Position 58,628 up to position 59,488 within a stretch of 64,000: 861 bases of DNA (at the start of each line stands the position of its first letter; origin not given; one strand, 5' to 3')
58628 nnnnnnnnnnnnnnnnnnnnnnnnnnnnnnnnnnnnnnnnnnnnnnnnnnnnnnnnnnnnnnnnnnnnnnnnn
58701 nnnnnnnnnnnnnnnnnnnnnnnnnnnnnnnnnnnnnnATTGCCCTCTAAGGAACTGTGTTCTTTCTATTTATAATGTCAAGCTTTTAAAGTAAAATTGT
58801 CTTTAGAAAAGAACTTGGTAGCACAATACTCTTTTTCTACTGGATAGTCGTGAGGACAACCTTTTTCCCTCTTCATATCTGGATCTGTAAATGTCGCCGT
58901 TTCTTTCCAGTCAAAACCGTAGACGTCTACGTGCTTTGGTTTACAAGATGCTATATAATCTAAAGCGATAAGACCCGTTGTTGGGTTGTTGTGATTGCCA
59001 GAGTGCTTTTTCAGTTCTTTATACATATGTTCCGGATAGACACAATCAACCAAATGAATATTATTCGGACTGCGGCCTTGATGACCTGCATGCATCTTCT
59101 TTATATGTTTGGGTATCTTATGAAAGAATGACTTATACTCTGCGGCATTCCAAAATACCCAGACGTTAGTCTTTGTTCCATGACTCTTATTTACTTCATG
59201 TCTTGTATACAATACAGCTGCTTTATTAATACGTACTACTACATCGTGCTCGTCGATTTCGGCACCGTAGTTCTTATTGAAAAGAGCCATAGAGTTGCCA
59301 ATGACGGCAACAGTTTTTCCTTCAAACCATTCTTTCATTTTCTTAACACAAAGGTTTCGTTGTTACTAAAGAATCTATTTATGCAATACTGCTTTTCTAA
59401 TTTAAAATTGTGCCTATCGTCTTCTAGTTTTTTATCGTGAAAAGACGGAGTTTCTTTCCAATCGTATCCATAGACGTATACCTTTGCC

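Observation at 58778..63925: GDP-sugar (colitose-type 3,6-dideoxyhexose?) biosynthesis plus four glycosyltransferases carried by the phage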

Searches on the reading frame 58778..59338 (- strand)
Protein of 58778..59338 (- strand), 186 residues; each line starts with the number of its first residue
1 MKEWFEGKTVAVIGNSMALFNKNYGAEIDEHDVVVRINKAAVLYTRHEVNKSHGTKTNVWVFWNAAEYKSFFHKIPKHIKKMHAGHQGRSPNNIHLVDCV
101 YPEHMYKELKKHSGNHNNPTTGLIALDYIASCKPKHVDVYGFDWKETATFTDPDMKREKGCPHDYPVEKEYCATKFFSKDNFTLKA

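Call 3: search_protein_families(library=pfam, proteins=[window:58778-59338:-], max_evalue=0.01)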
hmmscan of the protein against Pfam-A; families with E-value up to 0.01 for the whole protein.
window:58778-59338:- (186 aa): 1 family
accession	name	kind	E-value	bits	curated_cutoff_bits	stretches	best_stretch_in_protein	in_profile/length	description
PF00777.23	Glyco_transf_29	-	2.5e-14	53.8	23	1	9-68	56-111/272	Glycosyltransferase family 29 (sialyltransferase)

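Call 4: search_protein_families(library=ncbifam, proteins=[window:58778-59338:-], max_evalue=0.01)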
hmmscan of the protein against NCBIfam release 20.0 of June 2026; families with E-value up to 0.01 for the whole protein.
window:58778-59338:- (186 aa): 0 families

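Call 10: search_protein_families(library=phrogs, proteins=[window:58778-59338:-], max_evalue=0.001)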
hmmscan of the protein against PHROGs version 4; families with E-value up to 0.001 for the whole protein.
window:58778-59338:- (186 aa): 0 families

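Call 33: find_homologous_proteins(query=window:58778-59338:-, max_evalue=0.001)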
Query window:58778-59338:- (186 aa): 167 proteins with E <= 0.001 among 171 candidates; the best 120 are listed.
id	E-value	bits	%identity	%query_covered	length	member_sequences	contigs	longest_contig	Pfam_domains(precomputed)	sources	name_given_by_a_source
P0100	9.2e-105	367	83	99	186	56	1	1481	PF00777.24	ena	-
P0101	2.8e-102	359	80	100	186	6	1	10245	PF00777.24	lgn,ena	-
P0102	2.4e-100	352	79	99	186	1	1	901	PF00777.24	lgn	-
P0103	3.5e-99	348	78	99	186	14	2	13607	PF00777.24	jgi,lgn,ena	jgi:hypothetical protein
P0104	9.5e-99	347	75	100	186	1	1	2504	PF00777.24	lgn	-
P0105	1.3e-98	347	77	100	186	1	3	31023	PF00777.24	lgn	-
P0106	4.4e-98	345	76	100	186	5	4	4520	PF00777.24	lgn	-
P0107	5.3e-98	345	77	99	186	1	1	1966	PF00777.24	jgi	jgi:hypothetical protein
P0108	9.4e-98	344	76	100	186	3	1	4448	PF00777.24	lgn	-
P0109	4.1e-97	342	77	100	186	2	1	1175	PF00777.24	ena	-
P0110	4.8e-97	341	76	100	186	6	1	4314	PF00777.24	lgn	-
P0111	5.4e-97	341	74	100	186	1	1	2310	PF00777.24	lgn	-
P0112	3.5e-96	339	75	100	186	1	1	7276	PF00777.24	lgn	-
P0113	6.8e-96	338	76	99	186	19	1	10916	PF00777.24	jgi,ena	jgi:hypothetical protein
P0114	7.7e-96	338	77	99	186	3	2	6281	PF00777.24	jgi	jgi:hypothetical protein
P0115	6.7e-95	334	75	99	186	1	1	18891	PF00777.24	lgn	-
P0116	7.4e-94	331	74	100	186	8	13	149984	PF00777.24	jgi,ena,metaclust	metaclust:\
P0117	3.7e-93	329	73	99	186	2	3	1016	PF00777.24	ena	-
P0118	1.1e-92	327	72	100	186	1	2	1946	PF00777.24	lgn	-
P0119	1.1e-92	327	71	100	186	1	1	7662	PF00777.24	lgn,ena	-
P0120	5.9e-91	322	72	100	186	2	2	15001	PF00777.24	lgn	-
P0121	1.2e-88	314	69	100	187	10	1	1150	PF00777.24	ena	-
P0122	3.2e-88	313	70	99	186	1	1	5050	PF00777.24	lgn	-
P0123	6.4e-87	308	68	100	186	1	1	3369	PF00777.24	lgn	-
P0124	4.8e-86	306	68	100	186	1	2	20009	PF00777.24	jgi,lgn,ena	-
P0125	1.6e-85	304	67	100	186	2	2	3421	PF00777.24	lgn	-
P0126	2.9e-85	303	69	100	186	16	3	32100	PF00777.24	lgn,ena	-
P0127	2.9e-83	297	68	99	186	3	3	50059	PF00777.24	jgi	jgi:hypothetical protein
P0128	2.5e-81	290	66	99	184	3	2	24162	PF00777.24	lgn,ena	-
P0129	2.0e-79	284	65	99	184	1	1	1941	PF00777.24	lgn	-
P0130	1.4e-78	281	65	100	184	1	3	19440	PF00777.24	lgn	-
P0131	6.4e-78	279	63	99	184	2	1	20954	PF00777.24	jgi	jgi:hypothetical protein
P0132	1.9e-77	278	62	100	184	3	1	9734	PF00777.24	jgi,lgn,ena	jgi:hypothetical protein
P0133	1.9e-77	278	62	99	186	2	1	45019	PF00777.24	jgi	jgi:hypothetical protein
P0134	6.4e-77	276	62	99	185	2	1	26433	PF00777.24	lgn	-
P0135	1.6e-76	274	60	100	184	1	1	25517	PF00777.24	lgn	-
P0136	2.1e-76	274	60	99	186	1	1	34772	PF00777.24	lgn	-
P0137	2.4e-76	274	62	99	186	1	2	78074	PF00777.24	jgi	jgi:hypothetical protein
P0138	8.8e-76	272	59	99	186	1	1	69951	PF00777.24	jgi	jgi:hypothetical protein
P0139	3.2e-75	270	63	99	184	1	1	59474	PF00777.24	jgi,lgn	jgi:hypothetical protein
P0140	3.5e-75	270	62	99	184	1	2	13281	PF00777.24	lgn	-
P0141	7.3e-75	269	60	100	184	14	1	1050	PF00777.24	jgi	-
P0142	7.5e-75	269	59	99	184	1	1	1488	PF00777.24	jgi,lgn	jgi:hypothetical protein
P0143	2.4e-74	267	62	99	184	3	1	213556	PF00777.24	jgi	jgi:hypothetical protein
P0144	3.4e-74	267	61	100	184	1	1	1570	PF00777.24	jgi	jgi:hypothetical protein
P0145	3.6e-74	267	60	99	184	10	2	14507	PF00777.24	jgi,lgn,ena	jgi:hypothetical protein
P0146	8.5e-74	266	63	100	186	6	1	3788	PF00777.24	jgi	jgi:hypothetical protein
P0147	3.0e-73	264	63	100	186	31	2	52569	PF00777.24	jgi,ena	jgi:hypothetical protein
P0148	5.3e-73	263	59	97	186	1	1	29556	PF00777.24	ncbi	-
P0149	6.9e-73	263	60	100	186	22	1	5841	PF00777.24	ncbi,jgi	jgi:hypothetical protein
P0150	7.4e-73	263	61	100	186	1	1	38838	PF00777.24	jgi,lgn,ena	jgi:hypothetical protein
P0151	1.1e-72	262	60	100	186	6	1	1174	PF00777.24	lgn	-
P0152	1.2e-72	262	58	99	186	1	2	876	PF00777.24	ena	-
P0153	2.1e-72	261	60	100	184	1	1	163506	PF00777.24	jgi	jgi:hypothetical protein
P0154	2.3e-72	261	65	92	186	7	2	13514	PF00777.24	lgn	-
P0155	3.1e-72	261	60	100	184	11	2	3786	PF00777.24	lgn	-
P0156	7.6e-72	259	59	97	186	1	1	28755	PF00777.24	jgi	jgi:hypothetical protein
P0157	1.2e-71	259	60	97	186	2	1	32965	PF00777.24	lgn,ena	-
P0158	1.9e-71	258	60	100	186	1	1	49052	PF00777.24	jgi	jgi:hypothetical protein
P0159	2.5e-71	258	58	99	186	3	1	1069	PF00777.24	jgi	-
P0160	2.9e-71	257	58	100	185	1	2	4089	PF00777.24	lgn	-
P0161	4.2e-71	257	59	100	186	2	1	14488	PF00777.24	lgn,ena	-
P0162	5.2e-71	257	58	99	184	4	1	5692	PF00777.24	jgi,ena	-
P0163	8.1e-71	256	60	97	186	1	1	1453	PF00777.24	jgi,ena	jgi:hypothetical protein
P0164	1.1e-70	255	61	97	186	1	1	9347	PF00777.24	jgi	jgi:hypothetical protein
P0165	1.9e-70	255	60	99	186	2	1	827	PF00777.24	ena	-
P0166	2.2e-70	254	59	96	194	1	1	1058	PF00777.24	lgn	-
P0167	2.2e-70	254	57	97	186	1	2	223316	PF00777.24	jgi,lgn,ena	jgi:hypothetical protein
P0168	2.4e-70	254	58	99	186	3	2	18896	PF00777.24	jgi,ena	jgi:hypothetical protein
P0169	3.2e-70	254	59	100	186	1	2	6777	PF00777.24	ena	-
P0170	5.9e-70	253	59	99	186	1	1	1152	PF00777.24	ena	-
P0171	7.6e-70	253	58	100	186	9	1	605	PF00777.24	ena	-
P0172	4.5e-69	250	59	99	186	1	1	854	PF00777.24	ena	-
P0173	4.5e-69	250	56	99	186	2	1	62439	PF00777.24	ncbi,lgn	-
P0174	8.5e-69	249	58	100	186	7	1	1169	PF00777.24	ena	-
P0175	9.5e-69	249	55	99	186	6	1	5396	PF00777.24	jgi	jgi:hypothetical protein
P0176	9.6e-69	249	56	98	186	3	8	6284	PF00777.24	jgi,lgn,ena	-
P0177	9.8e-69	249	60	96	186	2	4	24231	PF00777.24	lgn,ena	-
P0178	1.1e-68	249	56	99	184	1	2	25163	PF00777.24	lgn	-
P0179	2.2e-68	248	55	99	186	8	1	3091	PF00777.24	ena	-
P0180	2.9e-68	248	58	100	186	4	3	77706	PF00777.24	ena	-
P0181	8.1e-68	246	59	97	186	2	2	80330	PF00777.24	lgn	-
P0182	9.8e-68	246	57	100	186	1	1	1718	PF00777.24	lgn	-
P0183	1.1e-67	246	58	99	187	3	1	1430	PF00777.24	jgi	jgi:hypothetical protein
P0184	1.4e-67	245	56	100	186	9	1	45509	PF00777.24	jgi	jgi:hypothetical protein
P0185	2.3e-67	245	57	99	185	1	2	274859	PF00777.24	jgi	jgi:hypothetical protein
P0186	2.7e-67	244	57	99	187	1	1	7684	PF00777.24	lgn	-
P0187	2.9e-67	244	58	99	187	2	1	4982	PF00777.24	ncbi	-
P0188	3.1e-66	241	56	99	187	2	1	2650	PF00777.24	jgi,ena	-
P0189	3.2e-66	241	54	99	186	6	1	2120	PF00777.24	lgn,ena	-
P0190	6.1e-66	240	57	99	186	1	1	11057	PF00777.24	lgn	-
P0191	7.5e-66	240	58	99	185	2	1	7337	PF00777.24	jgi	jgi:hypothetical protein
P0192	1.0e-65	239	59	97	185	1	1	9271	PF00777.24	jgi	-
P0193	1.8e-65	238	61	99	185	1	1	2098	PF00777.24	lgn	-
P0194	2.4e-65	238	55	99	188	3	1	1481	PF00777.24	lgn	-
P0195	5.4e-65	237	56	99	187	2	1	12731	PF00777.24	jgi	jgi:hypothetical protein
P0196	7.3e-65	236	54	99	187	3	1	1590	PF00777.24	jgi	jgi:hypothetical protein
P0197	7.9e-65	236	56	99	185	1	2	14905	PF00777.24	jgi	jgi:hypothetical protein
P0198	1.0e-64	236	56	99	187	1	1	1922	PF00777.24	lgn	-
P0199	2.1e-64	235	55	99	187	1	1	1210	PF00777.24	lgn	-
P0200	2.6e-64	235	52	99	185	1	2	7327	PF00777.24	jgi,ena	jgi:hypothetical protein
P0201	3.1e-64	234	56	99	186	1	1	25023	PF00777.24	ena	-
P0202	5.0e-64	234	55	99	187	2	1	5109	PF00777.24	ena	-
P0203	6.8e-64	233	55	97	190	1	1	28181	PF00777.24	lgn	-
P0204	1.7e-63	232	55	99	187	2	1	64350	PF00777.24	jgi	jgi:hypothetical protein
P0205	1.9e-63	232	54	99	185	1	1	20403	PF00777.24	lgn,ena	-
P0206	2.0e-63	232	55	99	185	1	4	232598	PF00777.24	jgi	jgi:hypothetical protein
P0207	2.8e-63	231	55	99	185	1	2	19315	PF00777.24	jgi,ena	jgi:hypothetical protein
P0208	4.0e-63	231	54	99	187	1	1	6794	PF00777.24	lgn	-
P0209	4.6e-63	231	55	99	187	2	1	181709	PF00777.24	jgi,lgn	jgi:hypothetical protein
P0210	6.1e-63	230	55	99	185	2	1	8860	PF00777.24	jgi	jgi:hypothetical protein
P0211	7.1e-63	230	56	99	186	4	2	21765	PF00777.24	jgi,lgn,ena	jgi:hypothetical protein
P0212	8.0e-63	230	52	99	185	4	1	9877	PF00777.24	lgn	-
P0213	1.5e-62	229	55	99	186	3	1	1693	PF00777.24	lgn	-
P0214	2.0e-62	228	55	99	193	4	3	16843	PF00777.24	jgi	jgi:hypothetical protein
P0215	2.1e-62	228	56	99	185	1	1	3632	PF00777.24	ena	-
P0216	2.5e-62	228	56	99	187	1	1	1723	PF00777.24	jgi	jgi:hypothetical protein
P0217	3.0e-62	228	54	99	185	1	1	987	PF00777.24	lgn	-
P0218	3.1e-62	228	54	99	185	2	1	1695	PF00777.24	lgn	-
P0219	5.0e-62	227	53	99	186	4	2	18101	PF00777.24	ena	-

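Call 36: search_solved_structures(query=A3, max_evalue=1, show_alignments=2)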
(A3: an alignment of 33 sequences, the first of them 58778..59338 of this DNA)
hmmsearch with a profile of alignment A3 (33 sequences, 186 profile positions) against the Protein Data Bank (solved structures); distinct sequences matched with E-value up to 1: 8.
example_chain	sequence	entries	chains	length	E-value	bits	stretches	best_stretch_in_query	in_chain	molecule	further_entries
2wnb_A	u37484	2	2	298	8.7e-08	35.3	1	6-42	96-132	CMP-N-acetylneuraminate-beta-galactosamide-alpha-2,3-sialyltransferase 1 | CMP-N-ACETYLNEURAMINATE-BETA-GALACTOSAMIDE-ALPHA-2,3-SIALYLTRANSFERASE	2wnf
2wml_A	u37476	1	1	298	8.7e-08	35.3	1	6-42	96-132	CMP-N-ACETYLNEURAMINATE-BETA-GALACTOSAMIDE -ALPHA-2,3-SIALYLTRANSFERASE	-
6apj_A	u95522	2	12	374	0.00017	24.6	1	10-60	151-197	Alpha-N-acetylgalactosaminide alpha-2,6-sialyltransferase 2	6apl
6qvs_A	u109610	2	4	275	0.0013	21.7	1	10-64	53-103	Beta-galactoside alpha-2,6-sialyltransferase 1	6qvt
4js1_A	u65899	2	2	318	0.0017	21.4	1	10-64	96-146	Beta-galactoside alpha-2,6-sialyltransferase 1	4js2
4mps_A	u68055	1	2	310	0.0017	21.3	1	9-63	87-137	Beta-galactoside alpha-2,6-sialyltransferase 1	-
5bo6_A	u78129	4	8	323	0.003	20.5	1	10-65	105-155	Sia-alpha-2,3-Gal-beta-1,4-GlcNAc-R:alpha 2,8-sialyltransferase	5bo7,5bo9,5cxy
5bo8_A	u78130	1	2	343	0.004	20.1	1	10-63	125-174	Sia-alpha-2,3-Gal-beta-1,4-GlcNAc-R:alpha 2,8-sialyltransferase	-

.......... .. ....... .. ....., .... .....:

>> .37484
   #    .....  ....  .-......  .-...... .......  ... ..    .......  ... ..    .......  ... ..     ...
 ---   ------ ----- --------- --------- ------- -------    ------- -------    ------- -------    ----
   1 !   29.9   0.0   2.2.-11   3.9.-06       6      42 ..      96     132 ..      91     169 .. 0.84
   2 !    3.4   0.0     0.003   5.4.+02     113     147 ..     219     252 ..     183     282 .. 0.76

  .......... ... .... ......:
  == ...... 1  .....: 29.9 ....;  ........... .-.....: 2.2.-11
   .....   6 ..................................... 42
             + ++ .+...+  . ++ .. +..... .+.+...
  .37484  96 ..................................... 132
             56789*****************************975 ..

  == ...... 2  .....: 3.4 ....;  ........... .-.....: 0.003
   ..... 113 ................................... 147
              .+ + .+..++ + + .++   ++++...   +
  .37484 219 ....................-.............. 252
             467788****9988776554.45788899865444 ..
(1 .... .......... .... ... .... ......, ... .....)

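Call 47: find_encoding_contigs(protein=P0185, flank=9000, max_places=1)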
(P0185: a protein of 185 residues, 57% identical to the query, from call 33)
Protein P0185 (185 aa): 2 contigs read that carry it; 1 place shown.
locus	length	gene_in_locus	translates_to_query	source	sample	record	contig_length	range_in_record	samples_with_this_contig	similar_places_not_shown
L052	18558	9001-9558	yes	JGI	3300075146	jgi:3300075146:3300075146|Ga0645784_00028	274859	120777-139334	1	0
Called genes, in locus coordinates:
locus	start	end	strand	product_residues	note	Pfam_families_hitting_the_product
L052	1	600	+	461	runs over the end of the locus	PF13481:AAA_25, PF03796:DnaB_C, PF06745:ATPase (faint)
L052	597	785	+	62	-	-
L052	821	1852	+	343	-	-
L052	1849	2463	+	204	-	PF03767:Acid_phosphat_B (faint)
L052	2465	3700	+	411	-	PF19782:DUF6267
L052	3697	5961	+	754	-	-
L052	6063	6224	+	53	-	PF06568:YjiS-like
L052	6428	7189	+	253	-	-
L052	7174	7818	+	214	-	-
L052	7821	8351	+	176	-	PF13578:Methyltransf_24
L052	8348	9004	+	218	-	PF00777:Glyco_transf_29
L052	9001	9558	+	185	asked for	PF00777:Glyco_transf_29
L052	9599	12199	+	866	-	PF01467:CTP_transf_like (weak)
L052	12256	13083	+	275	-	-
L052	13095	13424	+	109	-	-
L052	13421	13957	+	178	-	PF18760:ART-PolyVal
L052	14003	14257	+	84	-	-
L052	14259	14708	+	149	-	-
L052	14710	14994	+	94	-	-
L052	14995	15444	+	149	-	-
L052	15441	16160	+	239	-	-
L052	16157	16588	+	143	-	-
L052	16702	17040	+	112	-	-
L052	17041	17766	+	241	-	-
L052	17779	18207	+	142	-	-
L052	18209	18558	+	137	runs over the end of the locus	-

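Call 48: find_encoding_contigs(protein=P0167, flank=9000, max_places=1)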
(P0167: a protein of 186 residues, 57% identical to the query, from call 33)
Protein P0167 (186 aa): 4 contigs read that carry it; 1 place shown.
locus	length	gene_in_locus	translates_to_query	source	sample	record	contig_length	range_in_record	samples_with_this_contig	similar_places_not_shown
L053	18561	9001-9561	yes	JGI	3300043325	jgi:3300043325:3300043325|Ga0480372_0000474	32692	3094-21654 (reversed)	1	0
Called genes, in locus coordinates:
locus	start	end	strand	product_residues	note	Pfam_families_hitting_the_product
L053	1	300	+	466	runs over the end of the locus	PF13481:AAA_25 (weak), PF03796:DnaB_C, PF06745:ATPase (weak)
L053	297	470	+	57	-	-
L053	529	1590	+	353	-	-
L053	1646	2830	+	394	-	PF19782:DUF6267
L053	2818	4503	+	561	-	-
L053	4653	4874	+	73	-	PF06568:YjiS-like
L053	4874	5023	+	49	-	-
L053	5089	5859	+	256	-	PF04230:PS_pyruv_trans (weak)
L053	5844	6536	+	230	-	-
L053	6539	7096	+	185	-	PF13578:Methyltransf_24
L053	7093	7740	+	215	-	PF04488:Gly_transf_sug (weak), PF05704:Caps_synth (weak)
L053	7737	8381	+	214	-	PF01755:Glyco_transf_25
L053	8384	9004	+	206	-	PF00777:Glyco_transf_29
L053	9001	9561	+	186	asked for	PF00777:Glyco_transf_29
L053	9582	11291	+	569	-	PF19141:DUF5824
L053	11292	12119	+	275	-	-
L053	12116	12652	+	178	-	-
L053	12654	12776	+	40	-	-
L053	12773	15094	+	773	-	-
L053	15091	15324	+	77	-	-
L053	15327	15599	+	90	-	-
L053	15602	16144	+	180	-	-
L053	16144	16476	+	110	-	-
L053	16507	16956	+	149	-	-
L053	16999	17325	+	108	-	-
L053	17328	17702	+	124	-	PF23837:DUF7207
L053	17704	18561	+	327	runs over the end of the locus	-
